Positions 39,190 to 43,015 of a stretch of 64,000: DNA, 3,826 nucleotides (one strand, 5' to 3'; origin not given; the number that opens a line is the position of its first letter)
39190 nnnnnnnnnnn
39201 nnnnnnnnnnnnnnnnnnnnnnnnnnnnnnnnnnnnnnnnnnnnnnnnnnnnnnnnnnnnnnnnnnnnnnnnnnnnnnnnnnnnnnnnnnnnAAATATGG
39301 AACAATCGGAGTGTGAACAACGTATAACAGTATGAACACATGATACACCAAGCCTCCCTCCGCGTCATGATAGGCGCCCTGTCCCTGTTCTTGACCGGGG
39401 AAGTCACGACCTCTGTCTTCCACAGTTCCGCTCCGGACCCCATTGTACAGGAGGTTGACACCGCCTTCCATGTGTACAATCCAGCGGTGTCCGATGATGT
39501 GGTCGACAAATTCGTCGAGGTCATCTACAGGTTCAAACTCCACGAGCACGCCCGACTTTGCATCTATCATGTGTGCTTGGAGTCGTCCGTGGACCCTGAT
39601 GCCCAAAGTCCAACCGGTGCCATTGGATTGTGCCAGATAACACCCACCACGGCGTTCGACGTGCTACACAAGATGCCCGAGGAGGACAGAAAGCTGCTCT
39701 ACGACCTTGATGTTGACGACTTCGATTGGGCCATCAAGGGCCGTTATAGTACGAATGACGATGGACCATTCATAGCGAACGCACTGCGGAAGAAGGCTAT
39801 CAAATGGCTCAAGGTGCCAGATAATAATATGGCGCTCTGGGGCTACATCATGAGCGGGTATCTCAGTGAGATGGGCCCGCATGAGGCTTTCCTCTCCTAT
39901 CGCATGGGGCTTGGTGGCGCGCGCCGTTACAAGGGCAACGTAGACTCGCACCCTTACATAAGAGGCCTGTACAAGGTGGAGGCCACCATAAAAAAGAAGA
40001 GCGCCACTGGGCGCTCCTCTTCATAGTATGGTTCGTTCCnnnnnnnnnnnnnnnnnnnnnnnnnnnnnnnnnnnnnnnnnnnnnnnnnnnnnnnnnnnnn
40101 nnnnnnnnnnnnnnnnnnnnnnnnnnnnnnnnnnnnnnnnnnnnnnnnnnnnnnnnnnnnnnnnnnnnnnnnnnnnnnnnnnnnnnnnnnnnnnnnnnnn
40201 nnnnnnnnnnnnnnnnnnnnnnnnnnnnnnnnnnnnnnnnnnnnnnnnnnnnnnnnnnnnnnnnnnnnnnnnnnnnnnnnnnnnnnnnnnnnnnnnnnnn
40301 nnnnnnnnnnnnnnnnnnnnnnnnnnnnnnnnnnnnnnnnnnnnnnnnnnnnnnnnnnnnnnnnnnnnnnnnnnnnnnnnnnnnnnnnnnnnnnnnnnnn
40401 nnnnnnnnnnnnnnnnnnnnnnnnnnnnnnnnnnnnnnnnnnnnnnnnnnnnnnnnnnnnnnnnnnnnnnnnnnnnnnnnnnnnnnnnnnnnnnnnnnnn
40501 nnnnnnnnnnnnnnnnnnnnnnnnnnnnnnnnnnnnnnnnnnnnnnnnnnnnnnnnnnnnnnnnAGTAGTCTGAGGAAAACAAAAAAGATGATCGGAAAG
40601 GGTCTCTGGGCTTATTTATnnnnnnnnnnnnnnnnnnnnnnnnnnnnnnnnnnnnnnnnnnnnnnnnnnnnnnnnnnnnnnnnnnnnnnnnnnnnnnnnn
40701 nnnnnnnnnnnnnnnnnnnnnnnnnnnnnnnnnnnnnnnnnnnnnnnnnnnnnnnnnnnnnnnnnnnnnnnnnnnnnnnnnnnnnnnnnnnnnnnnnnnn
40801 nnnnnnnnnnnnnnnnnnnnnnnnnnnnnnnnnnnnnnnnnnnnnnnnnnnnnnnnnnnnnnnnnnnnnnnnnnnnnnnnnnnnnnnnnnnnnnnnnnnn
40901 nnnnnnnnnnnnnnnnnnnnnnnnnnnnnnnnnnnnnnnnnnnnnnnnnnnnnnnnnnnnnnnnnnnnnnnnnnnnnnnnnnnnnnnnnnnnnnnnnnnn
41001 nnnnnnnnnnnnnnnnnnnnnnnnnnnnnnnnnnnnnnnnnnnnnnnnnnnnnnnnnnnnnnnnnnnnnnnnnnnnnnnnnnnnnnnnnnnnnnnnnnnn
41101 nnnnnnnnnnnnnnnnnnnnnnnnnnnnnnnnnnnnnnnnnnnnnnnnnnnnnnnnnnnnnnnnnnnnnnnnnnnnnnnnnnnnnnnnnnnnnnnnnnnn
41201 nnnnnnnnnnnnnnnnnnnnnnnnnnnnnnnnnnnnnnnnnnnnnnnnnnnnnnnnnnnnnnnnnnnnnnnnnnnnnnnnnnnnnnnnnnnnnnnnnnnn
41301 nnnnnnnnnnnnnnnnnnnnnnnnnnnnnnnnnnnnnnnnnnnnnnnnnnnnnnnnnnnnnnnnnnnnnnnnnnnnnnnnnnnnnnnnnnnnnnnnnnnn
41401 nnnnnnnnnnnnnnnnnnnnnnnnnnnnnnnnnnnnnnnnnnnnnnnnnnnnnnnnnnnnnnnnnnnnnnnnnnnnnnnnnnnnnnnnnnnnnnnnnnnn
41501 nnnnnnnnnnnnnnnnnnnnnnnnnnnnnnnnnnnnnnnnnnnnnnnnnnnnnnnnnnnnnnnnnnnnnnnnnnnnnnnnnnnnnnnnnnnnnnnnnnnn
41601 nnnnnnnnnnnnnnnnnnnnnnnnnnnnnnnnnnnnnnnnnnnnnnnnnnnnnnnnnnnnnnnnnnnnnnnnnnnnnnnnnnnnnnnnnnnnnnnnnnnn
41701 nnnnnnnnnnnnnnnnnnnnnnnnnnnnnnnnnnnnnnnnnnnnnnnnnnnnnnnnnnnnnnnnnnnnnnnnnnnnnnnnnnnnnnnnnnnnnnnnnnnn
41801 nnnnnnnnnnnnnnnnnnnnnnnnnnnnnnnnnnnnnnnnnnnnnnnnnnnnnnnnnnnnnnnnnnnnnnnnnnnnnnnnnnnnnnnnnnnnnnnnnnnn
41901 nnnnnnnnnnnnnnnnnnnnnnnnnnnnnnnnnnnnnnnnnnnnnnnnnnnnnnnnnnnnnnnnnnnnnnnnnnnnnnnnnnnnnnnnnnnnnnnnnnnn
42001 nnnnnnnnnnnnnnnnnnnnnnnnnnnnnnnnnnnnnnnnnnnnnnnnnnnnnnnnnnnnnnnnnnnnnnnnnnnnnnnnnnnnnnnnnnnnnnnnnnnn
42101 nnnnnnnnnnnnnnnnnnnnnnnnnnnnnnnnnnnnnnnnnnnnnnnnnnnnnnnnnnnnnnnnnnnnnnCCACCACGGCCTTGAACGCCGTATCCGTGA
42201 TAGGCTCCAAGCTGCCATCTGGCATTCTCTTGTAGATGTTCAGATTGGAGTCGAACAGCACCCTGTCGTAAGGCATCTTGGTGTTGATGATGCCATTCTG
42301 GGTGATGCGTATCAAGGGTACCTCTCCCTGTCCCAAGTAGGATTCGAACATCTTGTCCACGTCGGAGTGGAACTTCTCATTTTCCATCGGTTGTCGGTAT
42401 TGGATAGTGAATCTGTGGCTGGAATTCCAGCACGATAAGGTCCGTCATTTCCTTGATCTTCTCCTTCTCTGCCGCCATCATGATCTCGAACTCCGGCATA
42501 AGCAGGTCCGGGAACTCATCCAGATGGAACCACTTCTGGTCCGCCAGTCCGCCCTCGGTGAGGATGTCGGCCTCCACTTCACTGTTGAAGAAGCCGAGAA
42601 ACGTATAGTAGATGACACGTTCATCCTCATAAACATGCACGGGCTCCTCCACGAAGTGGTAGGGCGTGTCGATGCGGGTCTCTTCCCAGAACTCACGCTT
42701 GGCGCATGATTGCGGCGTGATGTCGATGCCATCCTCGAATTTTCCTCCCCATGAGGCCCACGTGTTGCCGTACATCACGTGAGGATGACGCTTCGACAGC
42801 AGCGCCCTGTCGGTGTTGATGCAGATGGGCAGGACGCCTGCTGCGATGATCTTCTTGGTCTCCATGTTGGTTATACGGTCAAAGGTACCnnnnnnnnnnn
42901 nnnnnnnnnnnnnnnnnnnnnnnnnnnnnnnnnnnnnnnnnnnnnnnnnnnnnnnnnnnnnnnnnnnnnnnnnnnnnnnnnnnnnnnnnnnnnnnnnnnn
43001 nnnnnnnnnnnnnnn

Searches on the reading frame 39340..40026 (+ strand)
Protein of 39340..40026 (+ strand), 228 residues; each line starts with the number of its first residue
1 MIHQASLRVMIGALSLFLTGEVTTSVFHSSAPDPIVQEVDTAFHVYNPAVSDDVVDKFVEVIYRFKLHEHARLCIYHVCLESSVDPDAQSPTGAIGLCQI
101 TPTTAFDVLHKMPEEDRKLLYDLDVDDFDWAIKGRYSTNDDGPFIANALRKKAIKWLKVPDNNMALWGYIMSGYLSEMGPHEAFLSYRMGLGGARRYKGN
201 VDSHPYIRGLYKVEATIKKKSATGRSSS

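Call 55: search_protein_families(library=pfam, proteins=[window:39340-40026:+], max_evalue=0.001)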
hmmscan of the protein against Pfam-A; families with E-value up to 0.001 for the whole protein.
window:39340-40026:+ (228 aa): 1 family
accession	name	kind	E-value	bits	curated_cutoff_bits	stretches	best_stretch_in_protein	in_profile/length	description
PF01464.25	SLT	-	3.6e-07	30.2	21.3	1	81-113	24-56/117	Transglycosylase SLT domain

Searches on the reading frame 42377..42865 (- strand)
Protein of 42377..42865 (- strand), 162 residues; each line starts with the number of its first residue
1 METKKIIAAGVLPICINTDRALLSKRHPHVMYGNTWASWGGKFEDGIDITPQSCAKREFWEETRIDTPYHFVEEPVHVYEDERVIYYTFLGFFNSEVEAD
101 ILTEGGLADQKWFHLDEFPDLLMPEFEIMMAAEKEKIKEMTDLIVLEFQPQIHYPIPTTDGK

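Call 18: search_protein_families(library=pfam, proteins=[window:42377-42865:-], max_evalue=0.01)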
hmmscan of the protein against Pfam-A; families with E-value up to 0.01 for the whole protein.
window:42377-42865:- (162 aa): 2 families
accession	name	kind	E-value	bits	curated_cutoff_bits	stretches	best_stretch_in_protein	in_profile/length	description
PF00293.34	NUDIX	-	1e-11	45.4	21.1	1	7-120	4-121/134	NUDIX domain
PF14815.12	NUDIX_4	-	6.3e-06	26.4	35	1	15-124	5-104/113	NUDIX domain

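Call 73: search_protein_families(library=ncbifam, proteins=[window:42377-42865:-], max_evalue=0.01)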
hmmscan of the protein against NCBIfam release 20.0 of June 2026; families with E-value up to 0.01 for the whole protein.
window:42377-42865:- (162 aa): 4 families
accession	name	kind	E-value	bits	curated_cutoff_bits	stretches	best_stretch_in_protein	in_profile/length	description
NF006530.0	PRK08999.1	equivalog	3.3e-06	26.4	245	1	7-85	8-83/315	Nudix family hydrolase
NF008044.0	PRK10776.1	equivalog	0.00013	21.9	148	1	6-89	5-85/130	8-oxo-dGTP diphosphatase MutT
TIGR00586.1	mutt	equivalog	0.00097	19.2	97.9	1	5-68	5-64/129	8-oxo-dGTP diphosphatase MutT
NF006961.0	PRK09438.1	equivalog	0.0078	15.7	103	0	21-89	22-81/151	dihydroneopterin triphosphate diphosphatase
